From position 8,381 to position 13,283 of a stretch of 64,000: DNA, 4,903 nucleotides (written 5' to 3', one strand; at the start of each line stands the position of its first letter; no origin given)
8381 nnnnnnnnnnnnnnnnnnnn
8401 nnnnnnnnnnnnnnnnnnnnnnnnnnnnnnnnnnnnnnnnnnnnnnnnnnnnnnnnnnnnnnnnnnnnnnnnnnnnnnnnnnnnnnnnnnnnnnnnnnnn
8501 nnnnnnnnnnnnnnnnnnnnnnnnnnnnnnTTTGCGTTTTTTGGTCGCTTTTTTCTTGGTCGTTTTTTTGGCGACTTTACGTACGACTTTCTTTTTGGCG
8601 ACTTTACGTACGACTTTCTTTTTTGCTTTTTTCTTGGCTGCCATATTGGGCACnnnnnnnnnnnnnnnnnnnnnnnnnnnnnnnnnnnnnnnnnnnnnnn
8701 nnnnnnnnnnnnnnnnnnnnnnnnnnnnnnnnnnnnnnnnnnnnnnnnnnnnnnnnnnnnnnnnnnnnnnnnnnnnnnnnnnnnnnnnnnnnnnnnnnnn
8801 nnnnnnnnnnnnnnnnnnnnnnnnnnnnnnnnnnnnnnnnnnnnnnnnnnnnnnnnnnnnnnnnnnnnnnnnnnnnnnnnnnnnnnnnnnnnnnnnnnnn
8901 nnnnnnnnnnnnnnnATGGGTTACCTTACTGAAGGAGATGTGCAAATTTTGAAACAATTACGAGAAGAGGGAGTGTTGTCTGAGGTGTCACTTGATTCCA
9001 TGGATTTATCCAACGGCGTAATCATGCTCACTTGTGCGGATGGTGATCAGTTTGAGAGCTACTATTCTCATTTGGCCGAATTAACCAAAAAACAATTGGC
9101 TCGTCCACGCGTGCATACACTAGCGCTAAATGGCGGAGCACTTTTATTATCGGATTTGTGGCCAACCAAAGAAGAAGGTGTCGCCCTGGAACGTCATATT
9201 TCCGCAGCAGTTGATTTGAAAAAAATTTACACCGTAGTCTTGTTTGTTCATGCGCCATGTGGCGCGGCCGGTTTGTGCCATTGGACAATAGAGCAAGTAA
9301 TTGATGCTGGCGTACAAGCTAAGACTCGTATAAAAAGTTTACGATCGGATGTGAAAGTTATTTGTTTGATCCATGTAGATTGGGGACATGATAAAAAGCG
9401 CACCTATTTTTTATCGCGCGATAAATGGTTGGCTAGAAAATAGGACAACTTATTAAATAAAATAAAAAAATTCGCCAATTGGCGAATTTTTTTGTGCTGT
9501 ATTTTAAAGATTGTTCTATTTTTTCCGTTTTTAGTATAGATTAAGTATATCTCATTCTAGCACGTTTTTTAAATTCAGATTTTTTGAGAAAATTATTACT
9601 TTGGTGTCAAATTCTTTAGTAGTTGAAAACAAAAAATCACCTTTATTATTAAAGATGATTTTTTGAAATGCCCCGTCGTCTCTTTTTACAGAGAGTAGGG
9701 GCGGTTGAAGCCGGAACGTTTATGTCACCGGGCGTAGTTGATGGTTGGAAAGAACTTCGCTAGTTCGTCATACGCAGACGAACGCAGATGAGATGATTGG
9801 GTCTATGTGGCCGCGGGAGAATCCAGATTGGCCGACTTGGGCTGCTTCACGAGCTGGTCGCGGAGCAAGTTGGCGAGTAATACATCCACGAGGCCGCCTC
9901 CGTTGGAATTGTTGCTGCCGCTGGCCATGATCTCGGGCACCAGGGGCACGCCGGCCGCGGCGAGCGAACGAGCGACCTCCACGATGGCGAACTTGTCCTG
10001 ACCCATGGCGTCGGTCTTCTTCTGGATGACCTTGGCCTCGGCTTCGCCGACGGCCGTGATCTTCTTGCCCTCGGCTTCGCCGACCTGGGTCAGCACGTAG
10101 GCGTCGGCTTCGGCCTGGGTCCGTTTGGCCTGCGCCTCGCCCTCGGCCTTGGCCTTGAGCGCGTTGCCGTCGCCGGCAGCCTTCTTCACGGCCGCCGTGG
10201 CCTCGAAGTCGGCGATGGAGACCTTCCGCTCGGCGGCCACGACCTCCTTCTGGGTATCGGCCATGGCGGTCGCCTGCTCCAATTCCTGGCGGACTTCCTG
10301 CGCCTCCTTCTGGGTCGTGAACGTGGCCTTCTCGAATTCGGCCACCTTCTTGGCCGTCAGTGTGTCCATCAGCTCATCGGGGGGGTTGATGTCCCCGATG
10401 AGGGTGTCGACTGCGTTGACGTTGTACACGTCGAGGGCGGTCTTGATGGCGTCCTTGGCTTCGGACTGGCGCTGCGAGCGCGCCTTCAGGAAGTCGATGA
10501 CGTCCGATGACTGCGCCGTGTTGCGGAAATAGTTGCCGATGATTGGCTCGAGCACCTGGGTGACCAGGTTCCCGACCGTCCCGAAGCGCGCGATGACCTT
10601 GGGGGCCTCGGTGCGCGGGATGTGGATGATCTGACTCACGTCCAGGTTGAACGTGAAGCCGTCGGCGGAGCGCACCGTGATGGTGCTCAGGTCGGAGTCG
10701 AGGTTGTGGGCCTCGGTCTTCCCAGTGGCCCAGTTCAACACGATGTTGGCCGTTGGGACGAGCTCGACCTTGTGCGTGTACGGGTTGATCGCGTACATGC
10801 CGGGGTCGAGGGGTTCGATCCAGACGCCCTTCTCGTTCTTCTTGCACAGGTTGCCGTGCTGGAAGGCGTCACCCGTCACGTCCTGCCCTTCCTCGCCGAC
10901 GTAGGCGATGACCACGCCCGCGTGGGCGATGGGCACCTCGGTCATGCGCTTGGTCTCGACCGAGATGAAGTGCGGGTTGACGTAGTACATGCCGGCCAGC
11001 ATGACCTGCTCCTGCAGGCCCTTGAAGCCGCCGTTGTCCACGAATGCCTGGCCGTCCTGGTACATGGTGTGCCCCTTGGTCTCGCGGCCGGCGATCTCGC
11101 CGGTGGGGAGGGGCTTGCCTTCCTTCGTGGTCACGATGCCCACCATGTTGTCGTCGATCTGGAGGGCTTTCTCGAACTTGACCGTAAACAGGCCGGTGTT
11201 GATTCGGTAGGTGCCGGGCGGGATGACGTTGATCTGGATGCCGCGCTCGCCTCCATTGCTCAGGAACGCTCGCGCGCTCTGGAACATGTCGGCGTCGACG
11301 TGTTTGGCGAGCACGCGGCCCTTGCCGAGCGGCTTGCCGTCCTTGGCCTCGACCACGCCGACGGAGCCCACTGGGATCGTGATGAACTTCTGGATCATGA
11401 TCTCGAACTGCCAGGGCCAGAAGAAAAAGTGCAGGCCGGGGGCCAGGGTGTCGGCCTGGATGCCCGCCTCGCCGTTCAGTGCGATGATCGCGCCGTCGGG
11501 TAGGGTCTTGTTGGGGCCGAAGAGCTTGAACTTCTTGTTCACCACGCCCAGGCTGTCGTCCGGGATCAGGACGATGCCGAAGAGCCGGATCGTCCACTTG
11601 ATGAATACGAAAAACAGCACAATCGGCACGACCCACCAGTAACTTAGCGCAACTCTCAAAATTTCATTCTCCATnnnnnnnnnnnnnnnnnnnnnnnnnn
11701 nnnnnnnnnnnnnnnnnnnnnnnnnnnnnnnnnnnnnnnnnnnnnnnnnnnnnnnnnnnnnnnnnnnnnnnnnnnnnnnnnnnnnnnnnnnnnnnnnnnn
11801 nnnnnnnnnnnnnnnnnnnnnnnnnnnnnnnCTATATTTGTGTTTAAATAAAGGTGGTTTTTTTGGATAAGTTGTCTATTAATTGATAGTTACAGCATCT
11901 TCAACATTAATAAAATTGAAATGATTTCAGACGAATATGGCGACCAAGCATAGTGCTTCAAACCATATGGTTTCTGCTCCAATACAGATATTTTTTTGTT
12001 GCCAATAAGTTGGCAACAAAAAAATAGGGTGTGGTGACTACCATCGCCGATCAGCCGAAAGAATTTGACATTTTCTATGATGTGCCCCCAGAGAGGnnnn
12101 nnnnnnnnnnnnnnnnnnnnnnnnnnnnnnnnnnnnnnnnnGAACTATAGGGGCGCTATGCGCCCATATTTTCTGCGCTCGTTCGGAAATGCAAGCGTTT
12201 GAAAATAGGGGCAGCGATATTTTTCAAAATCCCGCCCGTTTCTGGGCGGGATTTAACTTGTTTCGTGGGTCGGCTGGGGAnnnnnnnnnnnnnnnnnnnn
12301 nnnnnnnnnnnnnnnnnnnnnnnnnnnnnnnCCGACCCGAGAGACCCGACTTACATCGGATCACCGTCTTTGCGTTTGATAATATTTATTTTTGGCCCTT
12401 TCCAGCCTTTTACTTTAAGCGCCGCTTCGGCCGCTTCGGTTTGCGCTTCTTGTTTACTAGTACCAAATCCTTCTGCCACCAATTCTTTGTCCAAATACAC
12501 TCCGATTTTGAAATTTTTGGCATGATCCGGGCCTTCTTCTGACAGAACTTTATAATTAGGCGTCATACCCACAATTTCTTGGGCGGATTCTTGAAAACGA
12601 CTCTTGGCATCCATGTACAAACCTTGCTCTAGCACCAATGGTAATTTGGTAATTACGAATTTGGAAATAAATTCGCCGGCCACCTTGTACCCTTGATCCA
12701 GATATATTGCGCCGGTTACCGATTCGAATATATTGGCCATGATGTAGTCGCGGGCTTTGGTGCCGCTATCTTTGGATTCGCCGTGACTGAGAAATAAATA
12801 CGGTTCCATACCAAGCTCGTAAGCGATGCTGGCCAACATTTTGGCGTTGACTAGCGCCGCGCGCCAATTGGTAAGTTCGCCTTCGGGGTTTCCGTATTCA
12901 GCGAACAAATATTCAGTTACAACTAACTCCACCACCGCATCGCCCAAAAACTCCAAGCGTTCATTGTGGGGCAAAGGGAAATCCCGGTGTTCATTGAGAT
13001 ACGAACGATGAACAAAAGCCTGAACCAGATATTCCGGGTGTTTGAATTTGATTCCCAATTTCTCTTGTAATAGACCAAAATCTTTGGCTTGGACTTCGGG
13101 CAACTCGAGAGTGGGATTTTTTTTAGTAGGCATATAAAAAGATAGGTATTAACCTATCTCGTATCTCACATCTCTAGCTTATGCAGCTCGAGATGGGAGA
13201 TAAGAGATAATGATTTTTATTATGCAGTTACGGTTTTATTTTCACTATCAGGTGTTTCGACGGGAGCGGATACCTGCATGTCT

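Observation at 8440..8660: Unannotated 39-aa lysine-rich tandem-repeat protein gene with strong RBS and shared bidirectional terminator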

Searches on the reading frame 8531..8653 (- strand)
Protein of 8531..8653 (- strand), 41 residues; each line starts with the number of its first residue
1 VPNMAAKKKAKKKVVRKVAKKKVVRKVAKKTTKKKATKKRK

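Call 7: search_protein_families(library=pfam, proteins=[window:8531-8644:-], max_evalue=1)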
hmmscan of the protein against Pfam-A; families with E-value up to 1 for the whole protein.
window:8531-8644:- (38 aa): 0 families

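Call 8: search_protein_families(library=ncbifam, proteins=[window:8531-8644:-], max_evalue=1)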
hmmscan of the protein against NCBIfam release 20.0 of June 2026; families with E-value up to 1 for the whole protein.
window:8531-8644:- (38 aa): 0 families

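Call 10: list_cluster_members(proteins=[window:8531-8644:-, window:8531-8653:-])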
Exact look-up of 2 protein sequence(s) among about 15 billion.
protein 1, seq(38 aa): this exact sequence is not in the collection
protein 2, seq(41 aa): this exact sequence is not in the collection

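Call 20: find_homologous_proteins(query=window:8531-8653:-, max_evalue=1)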
Query seq(41 aa): 267 candidates shared short words with the query, none scored E <= 1.
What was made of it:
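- Tried and rejected: With the 41-aa GTG-start version it found 267 word-sharing candidates, none significant (call 20).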

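Call 28: search_protein_representatives(protein=window:8531-8644:-)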
Query: 38 residues. Proteins with E-value up to 0.001 (for the whole library): 0; up to 1e-10: 0; up to 1e-30: 0. The best 0 are listed.
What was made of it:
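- Low complexity defeats HMMER: 0 hits among 1.84 billion representatives (call 28) and none among 267 word-sharing candidates (call 20).
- Tried and rejected: Exhaustive phmmer against 1.84 billion representatives gave 0 hits (call 28).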

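Call 60: predict_structure(protein=window:8531-8644:-)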
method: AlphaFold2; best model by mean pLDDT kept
length: 38 residues; sequences in the alignment: 1
mean_pLDDT: 92.1   pTM: 0.46
mean pLDDT of the five models: 92.1, 89.1, 87.9, 85.8, 65.9
residues with pLDDT >= 90: 30; 70-90: 8; 50-70: 0; < 50: 0
segments of 3 or more residues with pLDDT < 50: none
pLDDT, mean of each block of 10 residues (from residue 1): 87 94 95 92
secondary structure, 60 per line:
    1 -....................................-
elements in order: H2-37
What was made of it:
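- AF2 predicts one long helix (pLDDT 92, call 60), but 38 of 59 members contain prolines. AF2 predicts a helix for the window member (call 60).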

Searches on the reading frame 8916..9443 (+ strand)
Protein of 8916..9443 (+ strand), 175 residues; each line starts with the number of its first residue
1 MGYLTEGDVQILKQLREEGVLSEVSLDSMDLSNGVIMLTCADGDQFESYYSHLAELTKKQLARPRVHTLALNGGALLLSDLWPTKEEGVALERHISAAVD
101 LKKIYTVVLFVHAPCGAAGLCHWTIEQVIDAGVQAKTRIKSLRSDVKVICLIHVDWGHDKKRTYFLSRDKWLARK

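Call 7: search_protein_families(library=pfam, proteins=[window:8916-9443:+], max_evalue=1)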
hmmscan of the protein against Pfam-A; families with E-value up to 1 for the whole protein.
window:8916-9443:+ (175 aa): 0 families

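Call 8: search_protein_families(library=ncbifam, proteins=[window:8916-9443:+], max_evalue=1)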
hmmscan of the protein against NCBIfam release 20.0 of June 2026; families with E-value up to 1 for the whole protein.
window:8916-9443:+ (175 aa): 2 families
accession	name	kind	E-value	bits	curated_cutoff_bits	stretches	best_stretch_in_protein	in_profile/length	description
NF007020.0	PRK09485.1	equivalog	0.052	12.6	215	1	39-100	120-180/306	homocysteine S-methyltransferase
NF010860.0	PRK14267.1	equivalog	0.13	11.9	412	1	46-124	143-218/253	phosphate ABC transporter ATP-binding protein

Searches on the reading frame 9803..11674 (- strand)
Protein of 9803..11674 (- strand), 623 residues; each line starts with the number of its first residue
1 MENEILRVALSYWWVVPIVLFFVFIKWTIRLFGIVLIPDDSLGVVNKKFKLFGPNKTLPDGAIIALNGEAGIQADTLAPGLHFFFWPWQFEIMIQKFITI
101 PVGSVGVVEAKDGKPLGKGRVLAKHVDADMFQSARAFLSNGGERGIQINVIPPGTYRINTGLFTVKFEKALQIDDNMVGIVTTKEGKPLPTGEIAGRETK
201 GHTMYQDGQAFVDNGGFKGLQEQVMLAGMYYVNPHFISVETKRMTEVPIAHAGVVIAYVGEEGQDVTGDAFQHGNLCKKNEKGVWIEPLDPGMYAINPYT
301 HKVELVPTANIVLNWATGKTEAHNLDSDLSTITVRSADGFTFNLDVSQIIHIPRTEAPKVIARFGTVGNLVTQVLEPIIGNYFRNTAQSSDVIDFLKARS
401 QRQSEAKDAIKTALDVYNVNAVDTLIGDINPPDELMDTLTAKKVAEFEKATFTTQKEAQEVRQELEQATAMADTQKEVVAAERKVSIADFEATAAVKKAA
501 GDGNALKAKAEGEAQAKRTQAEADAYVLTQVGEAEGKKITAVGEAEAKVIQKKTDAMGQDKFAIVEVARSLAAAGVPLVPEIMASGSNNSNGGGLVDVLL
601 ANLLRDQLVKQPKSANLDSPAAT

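Call 7: search_protein_families(library=pfam, proteins=[window:9803-11674:-], max_evalue=1)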
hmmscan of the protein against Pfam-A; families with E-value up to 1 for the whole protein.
window:9803-11674:- (623 aa): 2 families
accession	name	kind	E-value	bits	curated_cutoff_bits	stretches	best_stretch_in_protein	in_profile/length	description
PF01145.31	Band_7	-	1.8e-26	93.7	23.6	1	278-463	19-174/176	SPFH domain / Band 7 family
PF25764.1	KIF21A_4th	-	0.0058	16.8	33.1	1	436-522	55-143/183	KIF21A-like domain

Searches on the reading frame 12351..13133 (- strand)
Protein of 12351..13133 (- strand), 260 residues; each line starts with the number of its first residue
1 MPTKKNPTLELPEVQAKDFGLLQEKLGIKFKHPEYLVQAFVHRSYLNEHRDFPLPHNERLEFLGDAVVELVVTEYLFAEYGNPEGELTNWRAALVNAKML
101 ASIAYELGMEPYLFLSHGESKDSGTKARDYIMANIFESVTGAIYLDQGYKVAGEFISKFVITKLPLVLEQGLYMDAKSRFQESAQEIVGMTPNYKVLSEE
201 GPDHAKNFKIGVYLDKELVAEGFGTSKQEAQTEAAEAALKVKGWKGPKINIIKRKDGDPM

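Call 81: search_protein_families(library=pfam, proteins=[window:12351-13133:-], max_evalue=0.00001)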
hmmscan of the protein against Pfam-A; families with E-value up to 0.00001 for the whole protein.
window:12351-13133:- (260 aa): 4 families
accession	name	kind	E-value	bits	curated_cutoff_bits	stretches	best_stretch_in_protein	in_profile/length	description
PF14622.11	Ribonucleas_3_3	-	1.8e-36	125.5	35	1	34-163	3-127/128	Ribonuclease-III-like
PF00636.31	Ribonuclease_3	-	9.2e-26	91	27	1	58-148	1-102/102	Ribonuclease III domain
PF00035.32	dsrm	-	2.8e-15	57.1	23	1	176-240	1-64/66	Double-stranded RNA binding motif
PF22935.1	RM44_endonuclase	-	1e-06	29.3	27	0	25-142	12-138/139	Large ribosomal subunit protein mL44, endonuclease domain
